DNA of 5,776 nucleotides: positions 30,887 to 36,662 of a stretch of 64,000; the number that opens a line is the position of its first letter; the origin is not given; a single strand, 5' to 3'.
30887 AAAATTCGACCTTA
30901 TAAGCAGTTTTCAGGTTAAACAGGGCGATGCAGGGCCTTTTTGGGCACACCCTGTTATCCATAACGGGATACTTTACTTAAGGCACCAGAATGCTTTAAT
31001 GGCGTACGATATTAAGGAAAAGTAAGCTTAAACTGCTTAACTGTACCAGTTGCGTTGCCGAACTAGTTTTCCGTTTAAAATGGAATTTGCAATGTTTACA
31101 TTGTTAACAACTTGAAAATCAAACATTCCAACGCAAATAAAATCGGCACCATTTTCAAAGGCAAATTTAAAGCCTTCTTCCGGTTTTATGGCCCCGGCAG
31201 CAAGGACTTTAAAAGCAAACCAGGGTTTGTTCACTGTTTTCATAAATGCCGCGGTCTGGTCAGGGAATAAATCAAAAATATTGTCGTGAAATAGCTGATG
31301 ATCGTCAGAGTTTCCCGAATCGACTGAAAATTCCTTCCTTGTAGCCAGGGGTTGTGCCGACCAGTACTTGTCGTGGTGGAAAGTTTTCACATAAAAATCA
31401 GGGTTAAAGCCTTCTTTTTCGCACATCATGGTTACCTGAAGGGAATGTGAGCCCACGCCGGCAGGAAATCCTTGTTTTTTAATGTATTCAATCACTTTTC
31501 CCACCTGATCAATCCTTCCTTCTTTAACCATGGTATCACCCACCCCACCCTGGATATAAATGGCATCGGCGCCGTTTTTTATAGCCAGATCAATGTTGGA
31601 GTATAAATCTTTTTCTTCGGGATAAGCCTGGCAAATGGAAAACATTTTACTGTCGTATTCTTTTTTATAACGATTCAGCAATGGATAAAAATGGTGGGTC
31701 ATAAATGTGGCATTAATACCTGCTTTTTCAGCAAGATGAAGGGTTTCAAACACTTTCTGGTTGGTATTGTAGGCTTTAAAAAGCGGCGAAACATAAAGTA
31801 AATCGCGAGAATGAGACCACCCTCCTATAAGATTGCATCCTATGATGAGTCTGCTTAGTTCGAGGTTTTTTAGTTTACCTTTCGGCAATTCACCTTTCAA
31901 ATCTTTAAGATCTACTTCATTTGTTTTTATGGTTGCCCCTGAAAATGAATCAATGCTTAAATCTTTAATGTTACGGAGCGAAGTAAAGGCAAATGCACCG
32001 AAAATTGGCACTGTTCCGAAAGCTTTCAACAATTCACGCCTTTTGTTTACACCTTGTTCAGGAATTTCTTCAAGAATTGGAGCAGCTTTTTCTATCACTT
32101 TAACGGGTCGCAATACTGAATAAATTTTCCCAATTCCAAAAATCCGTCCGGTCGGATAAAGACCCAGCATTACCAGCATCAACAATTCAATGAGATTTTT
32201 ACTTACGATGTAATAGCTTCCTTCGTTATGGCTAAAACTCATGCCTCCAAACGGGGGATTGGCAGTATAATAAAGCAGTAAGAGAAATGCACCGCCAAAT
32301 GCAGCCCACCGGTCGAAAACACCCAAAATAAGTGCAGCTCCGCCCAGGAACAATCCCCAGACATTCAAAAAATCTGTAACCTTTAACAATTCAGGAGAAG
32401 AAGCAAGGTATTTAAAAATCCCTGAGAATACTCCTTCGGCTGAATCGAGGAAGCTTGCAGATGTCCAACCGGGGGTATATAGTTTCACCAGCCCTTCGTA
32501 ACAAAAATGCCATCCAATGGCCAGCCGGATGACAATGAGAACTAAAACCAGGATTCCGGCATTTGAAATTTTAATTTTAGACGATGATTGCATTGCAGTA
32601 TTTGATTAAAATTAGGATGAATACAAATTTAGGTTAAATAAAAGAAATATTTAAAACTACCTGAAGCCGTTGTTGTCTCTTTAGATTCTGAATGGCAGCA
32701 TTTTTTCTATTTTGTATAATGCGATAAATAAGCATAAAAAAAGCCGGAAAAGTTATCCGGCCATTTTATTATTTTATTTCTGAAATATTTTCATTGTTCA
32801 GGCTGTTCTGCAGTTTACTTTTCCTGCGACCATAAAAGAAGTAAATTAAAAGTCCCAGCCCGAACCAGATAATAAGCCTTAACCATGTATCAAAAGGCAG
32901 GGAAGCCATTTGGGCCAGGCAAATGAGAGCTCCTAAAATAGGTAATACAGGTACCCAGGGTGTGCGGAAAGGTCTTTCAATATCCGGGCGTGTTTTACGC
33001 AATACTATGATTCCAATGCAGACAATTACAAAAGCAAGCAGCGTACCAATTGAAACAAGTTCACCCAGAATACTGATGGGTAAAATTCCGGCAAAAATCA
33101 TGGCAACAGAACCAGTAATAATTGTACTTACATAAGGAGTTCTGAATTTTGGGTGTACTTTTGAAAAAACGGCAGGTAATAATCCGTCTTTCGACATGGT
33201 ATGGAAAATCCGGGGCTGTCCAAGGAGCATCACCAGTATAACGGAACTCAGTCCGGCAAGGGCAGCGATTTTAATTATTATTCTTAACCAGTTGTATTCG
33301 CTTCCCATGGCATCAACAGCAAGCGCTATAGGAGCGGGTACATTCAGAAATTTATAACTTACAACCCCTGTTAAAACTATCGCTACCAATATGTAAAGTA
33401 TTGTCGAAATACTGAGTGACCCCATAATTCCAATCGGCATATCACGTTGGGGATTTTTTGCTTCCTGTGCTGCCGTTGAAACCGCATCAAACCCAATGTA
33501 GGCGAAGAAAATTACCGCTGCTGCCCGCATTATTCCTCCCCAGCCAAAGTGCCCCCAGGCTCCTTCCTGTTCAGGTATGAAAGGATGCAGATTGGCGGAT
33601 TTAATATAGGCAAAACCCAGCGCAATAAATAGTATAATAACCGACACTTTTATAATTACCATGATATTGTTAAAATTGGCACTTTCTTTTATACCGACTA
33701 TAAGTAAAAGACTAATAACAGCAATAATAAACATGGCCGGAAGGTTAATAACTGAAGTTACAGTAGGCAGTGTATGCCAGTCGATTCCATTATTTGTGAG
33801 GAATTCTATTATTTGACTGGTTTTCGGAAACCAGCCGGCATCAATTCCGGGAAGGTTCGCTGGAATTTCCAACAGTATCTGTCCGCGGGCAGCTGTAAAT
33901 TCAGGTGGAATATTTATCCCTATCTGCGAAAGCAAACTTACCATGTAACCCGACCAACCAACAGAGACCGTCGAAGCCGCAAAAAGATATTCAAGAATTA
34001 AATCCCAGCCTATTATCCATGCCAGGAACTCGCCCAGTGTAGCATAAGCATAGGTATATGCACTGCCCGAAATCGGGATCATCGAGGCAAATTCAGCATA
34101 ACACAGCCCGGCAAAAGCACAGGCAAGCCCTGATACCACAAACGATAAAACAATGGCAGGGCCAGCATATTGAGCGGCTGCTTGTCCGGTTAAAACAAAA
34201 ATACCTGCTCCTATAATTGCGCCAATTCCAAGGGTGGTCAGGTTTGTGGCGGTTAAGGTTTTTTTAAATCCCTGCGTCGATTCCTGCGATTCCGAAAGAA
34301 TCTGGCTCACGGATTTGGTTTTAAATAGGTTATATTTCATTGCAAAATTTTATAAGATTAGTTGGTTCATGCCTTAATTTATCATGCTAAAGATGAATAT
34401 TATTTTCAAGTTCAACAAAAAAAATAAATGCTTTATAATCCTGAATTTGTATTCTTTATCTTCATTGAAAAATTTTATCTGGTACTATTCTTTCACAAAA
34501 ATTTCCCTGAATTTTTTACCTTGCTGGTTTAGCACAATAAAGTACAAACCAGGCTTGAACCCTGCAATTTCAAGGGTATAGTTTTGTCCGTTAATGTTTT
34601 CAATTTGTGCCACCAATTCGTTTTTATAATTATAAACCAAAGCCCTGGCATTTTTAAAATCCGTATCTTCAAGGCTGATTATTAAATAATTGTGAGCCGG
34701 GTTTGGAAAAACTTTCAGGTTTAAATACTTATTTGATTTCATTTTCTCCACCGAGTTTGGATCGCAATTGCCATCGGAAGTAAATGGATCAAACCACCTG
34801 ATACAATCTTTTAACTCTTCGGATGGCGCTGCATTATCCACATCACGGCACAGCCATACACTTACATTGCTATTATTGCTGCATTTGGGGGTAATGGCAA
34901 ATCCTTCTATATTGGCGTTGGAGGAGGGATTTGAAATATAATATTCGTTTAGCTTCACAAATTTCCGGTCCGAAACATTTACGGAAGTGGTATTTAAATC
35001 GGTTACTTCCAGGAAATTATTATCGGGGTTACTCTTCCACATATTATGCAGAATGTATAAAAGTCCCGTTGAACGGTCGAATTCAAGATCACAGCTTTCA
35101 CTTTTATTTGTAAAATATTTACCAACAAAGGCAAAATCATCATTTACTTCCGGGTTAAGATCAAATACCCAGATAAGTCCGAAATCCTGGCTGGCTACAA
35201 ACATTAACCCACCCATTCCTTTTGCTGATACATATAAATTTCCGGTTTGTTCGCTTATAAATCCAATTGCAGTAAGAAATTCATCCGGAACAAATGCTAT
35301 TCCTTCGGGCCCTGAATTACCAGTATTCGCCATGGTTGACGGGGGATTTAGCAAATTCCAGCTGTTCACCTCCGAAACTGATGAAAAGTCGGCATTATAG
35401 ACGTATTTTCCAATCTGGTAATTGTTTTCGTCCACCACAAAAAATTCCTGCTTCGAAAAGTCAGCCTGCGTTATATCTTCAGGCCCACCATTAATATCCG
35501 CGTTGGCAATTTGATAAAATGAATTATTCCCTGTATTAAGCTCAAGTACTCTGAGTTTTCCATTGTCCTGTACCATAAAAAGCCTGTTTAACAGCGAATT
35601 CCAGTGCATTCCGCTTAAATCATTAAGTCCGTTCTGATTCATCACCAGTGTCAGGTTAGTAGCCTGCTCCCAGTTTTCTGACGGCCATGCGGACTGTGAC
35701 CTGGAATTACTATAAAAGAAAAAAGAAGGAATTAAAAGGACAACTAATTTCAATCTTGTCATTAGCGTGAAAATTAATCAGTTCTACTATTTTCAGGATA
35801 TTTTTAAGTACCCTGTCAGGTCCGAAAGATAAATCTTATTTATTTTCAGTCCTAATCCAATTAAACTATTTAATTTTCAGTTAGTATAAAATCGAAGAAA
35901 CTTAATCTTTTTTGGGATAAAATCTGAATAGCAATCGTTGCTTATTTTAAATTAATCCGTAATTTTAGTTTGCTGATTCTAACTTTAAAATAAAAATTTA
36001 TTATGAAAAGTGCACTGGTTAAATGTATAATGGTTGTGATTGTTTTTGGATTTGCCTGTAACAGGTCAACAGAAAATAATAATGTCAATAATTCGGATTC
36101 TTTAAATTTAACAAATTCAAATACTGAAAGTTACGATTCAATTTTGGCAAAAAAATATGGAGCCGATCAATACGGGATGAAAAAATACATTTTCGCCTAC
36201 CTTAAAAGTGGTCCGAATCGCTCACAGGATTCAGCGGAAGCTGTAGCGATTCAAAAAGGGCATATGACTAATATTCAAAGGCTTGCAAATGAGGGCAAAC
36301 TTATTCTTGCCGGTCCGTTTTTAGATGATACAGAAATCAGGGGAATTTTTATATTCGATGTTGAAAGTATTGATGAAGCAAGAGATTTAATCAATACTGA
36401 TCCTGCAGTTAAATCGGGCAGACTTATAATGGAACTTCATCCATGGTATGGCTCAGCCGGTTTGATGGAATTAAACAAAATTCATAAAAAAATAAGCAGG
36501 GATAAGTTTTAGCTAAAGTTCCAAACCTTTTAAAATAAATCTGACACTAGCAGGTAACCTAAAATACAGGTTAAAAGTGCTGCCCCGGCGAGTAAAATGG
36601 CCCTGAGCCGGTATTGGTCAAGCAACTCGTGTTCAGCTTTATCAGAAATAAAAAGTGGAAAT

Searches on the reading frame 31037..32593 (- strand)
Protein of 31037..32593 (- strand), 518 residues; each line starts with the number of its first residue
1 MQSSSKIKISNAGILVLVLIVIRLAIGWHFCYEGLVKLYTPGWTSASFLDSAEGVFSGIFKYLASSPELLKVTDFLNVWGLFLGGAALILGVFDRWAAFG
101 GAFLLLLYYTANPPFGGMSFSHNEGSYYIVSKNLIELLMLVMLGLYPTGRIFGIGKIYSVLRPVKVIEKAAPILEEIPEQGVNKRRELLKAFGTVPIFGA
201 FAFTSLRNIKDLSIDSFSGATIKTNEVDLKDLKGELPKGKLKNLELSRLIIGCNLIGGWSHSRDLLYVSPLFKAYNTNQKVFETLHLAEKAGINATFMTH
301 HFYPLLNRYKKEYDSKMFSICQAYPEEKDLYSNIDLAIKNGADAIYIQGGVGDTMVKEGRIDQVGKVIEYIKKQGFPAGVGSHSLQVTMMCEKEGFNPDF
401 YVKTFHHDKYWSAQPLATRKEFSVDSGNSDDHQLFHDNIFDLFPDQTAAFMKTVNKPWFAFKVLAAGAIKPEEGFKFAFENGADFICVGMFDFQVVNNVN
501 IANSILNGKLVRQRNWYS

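Call 58: search_protein_families(library=pfam, proteins=[window:31037-32593:-], max_evalue=0.0001)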
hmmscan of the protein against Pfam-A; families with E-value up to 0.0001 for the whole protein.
window:31037-32593:- (518 aa): 1 family
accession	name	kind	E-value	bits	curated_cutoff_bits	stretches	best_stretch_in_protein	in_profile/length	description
PF07681.17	DoxX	-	4.8e-07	30.7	23.6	1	19-107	2-78/85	DoxX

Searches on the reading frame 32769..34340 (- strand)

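Call 58: search_protein_families(library=pfam, proteins=[window:32769-34340:-], max_evalue=0.0001)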
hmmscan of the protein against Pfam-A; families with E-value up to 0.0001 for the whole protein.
window:32769-34340:- (523 aa): 3 families
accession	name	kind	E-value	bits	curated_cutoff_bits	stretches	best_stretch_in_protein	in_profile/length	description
PF13520.12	AA_permease_2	-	1.7e-61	208.9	27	1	33-478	5-401/427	Amino acid permease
PF00324.27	AA_permease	-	9.2e-40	137.1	24.6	1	36-479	4-418/470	Amino acid permease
PF13906.12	AA_permease_C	-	1.4e-13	51.2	27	1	458-508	1-51/51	C-terminus of AA_permease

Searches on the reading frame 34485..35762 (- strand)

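Call 58: search_protein_families(library=pfam, proteins=[window:34485-35762:-], max_evalue=0.0001)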
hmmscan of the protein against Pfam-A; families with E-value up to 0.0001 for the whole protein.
window:34485-35762:- (425 aa): 2 families
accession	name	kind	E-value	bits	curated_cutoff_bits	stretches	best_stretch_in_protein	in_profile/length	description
PF18962.6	Por_Secre_tail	-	1.2e-08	35.5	27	1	351-418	1-69/75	Secretion system C-terminal sorting domain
PF06977.17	SdiA-regulated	-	7.6e-06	25.7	21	1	31-160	5-129/249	SdiA-regulated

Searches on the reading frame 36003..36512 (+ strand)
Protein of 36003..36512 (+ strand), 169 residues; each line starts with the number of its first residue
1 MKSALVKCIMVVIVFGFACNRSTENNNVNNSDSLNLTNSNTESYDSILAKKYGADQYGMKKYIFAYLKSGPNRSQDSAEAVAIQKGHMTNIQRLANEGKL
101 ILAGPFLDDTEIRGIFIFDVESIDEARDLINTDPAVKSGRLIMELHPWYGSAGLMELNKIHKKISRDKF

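Call 58: search_protein_families(library=pfam, proteins=[window:36003-36512:+], max_evalue=0.0001)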
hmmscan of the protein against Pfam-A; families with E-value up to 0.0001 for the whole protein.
window:36003-36512:+ (169 aa): 1 family
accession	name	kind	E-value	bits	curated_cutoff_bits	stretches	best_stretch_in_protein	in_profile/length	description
PF03795.20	YCII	-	2.3e-09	38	24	1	78-140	15-85/95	YCII-related domain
